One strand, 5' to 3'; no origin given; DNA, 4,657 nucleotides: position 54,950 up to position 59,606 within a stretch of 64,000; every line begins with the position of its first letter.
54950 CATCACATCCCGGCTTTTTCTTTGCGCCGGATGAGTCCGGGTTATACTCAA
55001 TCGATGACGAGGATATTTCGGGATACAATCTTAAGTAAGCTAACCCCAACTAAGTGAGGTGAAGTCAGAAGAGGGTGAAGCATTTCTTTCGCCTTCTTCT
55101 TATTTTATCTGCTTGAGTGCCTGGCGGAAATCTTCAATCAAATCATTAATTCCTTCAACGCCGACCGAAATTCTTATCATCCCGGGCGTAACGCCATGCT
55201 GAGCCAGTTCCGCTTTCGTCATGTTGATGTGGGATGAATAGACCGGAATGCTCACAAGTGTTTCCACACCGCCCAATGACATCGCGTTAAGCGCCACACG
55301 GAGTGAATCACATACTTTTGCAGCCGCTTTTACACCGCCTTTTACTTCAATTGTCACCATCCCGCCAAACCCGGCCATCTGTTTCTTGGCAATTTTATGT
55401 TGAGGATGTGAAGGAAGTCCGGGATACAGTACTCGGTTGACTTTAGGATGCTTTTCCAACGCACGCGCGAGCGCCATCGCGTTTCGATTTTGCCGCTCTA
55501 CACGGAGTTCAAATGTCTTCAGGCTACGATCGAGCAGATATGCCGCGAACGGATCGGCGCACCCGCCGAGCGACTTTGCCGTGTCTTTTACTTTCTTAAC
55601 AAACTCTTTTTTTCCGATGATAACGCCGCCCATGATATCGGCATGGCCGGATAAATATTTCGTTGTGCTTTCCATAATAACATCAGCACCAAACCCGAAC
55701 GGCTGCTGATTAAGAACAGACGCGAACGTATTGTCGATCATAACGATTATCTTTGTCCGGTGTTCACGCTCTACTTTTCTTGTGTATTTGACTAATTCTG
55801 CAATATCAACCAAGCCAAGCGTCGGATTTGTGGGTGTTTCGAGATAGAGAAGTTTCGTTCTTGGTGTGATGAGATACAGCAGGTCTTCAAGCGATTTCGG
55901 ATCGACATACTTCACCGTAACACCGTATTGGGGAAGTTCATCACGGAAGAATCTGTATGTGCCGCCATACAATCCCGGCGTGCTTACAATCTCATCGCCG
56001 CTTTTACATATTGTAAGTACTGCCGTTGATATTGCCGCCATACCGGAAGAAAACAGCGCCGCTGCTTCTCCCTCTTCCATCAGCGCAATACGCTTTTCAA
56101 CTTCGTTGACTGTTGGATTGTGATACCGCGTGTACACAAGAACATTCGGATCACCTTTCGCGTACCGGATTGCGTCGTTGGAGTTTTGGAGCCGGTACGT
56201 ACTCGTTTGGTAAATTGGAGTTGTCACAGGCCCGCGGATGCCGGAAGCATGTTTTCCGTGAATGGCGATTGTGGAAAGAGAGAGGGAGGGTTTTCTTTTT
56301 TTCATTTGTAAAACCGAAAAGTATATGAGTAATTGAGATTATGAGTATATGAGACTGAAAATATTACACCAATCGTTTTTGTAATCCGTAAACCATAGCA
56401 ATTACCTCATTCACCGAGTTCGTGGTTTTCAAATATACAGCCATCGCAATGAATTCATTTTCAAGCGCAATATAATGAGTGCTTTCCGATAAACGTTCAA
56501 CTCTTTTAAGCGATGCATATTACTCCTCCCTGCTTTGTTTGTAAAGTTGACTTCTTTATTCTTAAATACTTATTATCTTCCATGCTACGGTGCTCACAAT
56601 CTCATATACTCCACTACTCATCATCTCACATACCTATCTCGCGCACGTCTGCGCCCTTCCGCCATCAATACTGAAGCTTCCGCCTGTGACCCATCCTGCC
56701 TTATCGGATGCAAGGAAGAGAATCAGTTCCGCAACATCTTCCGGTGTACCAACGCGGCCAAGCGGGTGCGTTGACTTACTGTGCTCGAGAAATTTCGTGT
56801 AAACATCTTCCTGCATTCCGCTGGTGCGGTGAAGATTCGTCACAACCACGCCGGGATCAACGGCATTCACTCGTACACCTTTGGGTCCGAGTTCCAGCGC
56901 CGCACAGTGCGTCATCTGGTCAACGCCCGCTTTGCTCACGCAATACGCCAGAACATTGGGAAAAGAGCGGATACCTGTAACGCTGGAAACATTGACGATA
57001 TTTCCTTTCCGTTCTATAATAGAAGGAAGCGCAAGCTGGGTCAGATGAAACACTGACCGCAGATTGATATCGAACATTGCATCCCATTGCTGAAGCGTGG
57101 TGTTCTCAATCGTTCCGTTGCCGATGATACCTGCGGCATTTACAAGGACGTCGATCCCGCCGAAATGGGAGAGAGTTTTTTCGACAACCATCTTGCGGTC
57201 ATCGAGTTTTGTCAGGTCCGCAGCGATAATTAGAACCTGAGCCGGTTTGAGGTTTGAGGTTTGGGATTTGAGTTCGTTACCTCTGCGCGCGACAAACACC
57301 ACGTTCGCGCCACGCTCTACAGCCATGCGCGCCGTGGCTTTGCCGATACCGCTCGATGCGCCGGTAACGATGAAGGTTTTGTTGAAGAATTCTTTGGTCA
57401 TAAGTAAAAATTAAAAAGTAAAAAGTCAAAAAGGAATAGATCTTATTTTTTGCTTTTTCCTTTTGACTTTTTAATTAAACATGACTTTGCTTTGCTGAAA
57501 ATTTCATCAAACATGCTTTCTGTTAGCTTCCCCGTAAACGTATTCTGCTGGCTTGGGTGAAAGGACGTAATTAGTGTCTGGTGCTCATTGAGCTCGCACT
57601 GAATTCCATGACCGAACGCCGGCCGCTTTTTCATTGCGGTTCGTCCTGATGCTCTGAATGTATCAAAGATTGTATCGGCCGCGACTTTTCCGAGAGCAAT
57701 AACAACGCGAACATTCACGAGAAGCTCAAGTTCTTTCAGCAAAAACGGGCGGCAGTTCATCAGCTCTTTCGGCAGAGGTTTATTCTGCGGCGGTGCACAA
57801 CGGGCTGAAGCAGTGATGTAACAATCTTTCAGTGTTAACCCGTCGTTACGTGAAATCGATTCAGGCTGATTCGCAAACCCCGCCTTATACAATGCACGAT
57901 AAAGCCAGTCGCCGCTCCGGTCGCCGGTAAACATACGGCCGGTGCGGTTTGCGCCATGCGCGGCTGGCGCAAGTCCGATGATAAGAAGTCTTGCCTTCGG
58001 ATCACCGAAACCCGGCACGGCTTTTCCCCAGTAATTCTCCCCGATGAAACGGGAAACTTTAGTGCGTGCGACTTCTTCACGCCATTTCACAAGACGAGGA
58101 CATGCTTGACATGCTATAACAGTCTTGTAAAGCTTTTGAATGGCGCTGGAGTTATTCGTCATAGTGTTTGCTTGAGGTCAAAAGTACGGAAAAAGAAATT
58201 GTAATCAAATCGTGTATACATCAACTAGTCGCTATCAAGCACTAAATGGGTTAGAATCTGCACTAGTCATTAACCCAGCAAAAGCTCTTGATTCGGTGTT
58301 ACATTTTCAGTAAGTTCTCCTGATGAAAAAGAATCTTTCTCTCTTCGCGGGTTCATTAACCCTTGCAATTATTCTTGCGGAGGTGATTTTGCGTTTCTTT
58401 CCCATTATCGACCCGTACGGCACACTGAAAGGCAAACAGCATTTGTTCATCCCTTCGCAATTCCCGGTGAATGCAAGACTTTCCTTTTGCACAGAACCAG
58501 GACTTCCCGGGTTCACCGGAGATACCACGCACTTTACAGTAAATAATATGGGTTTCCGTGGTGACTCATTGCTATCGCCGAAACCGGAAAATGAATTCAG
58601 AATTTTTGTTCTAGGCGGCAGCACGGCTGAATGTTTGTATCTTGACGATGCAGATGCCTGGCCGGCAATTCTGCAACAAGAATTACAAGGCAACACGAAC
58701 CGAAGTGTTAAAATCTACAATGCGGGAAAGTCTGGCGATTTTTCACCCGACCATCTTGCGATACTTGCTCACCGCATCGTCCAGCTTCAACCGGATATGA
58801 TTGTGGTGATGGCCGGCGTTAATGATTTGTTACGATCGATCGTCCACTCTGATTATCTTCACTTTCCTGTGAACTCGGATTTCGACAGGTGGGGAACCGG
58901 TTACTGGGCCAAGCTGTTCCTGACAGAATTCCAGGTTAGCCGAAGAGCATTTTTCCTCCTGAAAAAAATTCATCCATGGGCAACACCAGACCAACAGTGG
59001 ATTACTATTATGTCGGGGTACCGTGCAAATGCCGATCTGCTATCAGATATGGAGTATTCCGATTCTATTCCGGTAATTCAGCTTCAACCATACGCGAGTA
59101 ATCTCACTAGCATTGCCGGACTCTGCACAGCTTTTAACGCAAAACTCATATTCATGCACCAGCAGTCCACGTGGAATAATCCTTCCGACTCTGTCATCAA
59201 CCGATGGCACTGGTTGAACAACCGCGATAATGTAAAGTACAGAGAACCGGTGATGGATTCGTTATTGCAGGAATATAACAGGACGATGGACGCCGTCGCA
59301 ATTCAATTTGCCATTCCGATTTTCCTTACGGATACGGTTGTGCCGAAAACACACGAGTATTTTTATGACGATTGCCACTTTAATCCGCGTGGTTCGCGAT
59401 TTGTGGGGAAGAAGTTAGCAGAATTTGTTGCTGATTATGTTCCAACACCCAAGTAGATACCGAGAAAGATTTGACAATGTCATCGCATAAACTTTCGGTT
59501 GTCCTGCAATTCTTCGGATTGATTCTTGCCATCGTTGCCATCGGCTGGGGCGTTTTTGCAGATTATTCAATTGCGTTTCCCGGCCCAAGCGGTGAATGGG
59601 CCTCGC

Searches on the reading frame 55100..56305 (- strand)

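Call 7: search_protein_families(library=pfam, proteins=[window:55100-56305:-], max_evalue=0.01)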
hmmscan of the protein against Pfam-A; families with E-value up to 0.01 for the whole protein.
window:55100-56305:- (401 aa): 4 families
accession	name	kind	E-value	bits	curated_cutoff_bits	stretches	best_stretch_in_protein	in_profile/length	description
PF01053.26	Cys_Met_Meta_PP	-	3.3e-131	437.8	27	1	12-398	2-381/381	Cys/Met metabolism PLP-dependent enzyme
PF00155.27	Aminotran_1_2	-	6.4e-10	39.2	19.7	1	66-285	44-292/361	Aminotransferase class I and II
PF06838.17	Met_gamma_lyase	-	3.1e-09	36.3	24.2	1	76-239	70-246/405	Methionine gamma-lyase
PF01212.27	Beta_elim_lyase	-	5.5e-07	29.6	27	1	63-288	31-270/288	Beta-eliminating lyase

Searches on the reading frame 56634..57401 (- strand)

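Call 59: search_protein_families(library=pfam, proteins=[window:56634-57401:-], max_evalue=0.001)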
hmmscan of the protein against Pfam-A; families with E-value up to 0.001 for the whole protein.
window:56634-57401:- (255 aa): 6 families
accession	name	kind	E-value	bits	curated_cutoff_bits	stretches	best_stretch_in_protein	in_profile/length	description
PF13561.12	adh_short_C2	-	8.5e-66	222.3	27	1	14-248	1-234/236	Enoyl-(Acyl carrier protein) reductase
PF00106.31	adh_short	-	5.9e-56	189.5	26.6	1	8-195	1-191/195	short chain dehydrogenase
PF08659.16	KR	-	9.4e-15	55.4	22.6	1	9-165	2-161/180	KR domain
PF23441.1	SDR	-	2.9e-13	50.2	27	1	111-248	120-254/258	SDR-like rossmann domain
PF01370.27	Epimerase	-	8.2e-07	29.1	20.9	1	11-140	2-115/240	NAD dependent epimerase/dehydratase family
PF13460.12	NAD_binding_10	-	0.00055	20.3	27.2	0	14-101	1-77/184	NAD(P)H-binding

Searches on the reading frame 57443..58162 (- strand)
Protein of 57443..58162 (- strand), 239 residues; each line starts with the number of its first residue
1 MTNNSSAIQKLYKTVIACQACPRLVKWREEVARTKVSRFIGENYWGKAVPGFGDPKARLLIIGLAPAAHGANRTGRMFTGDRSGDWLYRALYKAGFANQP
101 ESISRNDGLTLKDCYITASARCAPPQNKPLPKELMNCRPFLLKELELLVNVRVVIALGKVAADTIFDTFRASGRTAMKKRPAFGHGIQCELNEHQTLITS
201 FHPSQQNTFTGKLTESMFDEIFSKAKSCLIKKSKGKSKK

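Call 59: search_protein_families(library=pfam, proteins=[window:57443-58162:-], max_evalue=0.001)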
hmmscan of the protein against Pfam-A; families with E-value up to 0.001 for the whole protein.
window:57443-58162:- (239 aa): 1 family
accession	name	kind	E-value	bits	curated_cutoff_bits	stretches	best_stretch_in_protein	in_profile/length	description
PF03167.25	UDG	-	1.2e-31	110.1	24.3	1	50-224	1-139/141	Uracil DNA glycosylase superfamily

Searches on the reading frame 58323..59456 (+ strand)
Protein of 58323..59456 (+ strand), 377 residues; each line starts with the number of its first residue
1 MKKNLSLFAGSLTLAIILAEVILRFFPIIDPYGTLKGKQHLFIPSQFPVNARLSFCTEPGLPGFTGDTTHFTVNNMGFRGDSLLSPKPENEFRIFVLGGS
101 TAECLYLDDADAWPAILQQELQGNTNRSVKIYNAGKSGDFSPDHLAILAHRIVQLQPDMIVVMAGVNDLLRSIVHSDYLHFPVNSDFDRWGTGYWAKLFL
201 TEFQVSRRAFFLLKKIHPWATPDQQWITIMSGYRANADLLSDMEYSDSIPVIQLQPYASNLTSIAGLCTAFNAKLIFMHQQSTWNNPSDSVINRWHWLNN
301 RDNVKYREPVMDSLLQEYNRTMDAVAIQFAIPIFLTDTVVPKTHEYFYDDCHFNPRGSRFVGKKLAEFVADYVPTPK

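Call 59: search_protein_families(library=pfam, proteins=[window:58323-59456:+], max_evalue=0.001)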
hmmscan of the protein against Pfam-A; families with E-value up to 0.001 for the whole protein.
window:58323-59456:+ (377 aa): 3 families
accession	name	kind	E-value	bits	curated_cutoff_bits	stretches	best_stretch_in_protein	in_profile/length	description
PF13472.12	Lipase_GDSL_2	-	2e-12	48.4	32.9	1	96-359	1-177/178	GDSL-like Lipase/Acylhydrolase family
PF00657.28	Lipase_GDSL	-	9.2e-08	32.9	23.6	1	95-173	2-93/208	GDSL-like Lipase/Acylhydrolase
PF25182.1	NonGDSL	-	7.8e-05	22.5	80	1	91-175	27-113/220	Non-GDSL lipase-like family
